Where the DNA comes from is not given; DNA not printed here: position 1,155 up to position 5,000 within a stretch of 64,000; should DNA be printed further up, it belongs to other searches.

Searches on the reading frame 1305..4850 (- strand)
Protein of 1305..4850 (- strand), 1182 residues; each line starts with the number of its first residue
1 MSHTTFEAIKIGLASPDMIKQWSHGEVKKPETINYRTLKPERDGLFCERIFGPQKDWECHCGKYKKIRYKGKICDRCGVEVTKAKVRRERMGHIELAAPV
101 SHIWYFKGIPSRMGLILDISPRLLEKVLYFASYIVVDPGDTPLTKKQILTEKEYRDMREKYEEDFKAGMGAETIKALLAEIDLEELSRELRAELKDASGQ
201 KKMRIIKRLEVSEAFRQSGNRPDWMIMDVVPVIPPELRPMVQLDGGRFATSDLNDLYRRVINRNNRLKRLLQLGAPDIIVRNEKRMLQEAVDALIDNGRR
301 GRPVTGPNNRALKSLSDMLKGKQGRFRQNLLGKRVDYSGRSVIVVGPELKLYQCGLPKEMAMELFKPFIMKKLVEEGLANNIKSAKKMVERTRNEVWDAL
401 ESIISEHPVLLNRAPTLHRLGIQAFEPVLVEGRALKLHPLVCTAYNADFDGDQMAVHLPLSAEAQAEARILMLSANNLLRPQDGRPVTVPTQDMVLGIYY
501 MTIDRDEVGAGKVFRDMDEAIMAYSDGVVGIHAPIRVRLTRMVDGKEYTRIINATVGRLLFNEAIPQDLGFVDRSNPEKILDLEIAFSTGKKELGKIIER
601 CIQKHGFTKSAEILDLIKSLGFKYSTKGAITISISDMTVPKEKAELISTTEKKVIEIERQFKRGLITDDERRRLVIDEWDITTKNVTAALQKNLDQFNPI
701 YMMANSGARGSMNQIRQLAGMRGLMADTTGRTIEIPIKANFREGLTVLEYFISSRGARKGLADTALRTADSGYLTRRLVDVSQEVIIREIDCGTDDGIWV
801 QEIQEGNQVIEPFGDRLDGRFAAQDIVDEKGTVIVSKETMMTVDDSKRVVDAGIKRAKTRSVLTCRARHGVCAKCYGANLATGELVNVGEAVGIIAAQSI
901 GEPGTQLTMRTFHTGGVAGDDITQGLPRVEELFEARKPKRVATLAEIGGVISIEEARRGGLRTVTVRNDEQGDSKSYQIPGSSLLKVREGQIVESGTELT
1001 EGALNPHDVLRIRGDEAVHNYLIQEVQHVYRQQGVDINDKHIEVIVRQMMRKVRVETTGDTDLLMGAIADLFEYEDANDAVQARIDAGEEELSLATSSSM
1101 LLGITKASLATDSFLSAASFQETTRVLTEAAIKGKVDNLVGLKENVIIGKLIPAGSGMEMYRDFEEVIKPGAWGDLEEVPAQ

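Call 46: search_protein_families(library=pfam, proteins=[window:1305-4850:-], max_evalue=0.00001)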
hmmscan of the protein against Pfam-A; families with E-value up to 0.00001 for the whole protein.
window:1305-4850:- (1182 aa): 5 families
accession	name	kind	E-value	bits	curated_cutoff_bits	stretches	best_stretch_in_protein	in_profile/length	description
PF04997.17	RNA_pol_Rpb1_1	-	1.4e-88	297.7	39.7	1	5-330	3-312/312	RNA polymerase Rpb1, domain 1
PF04998.22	RNA_pol_Rpb1_5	-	2.1e-67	227.8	28.5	1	744-1109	1-264/267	RNA polymerase Rpb1, domain 5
PF00623.25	RNA_pol_Rpb1_2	-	2.9e-40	138.7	25.3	1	332-473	1-165/166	RNA polymerase Rpb1, domain 2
PF04983.23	RNA_pol_Rpb1_3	-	1e-28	100.7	28.9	1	477-637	1-162/162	RNA polymerase Rpb1, domain 3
PF05000.22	RNA_pol_Rpb1_4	-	5.9e-16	58.7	24.8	1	666-741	1-106/107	RNA polymerase Rpb1, domain 4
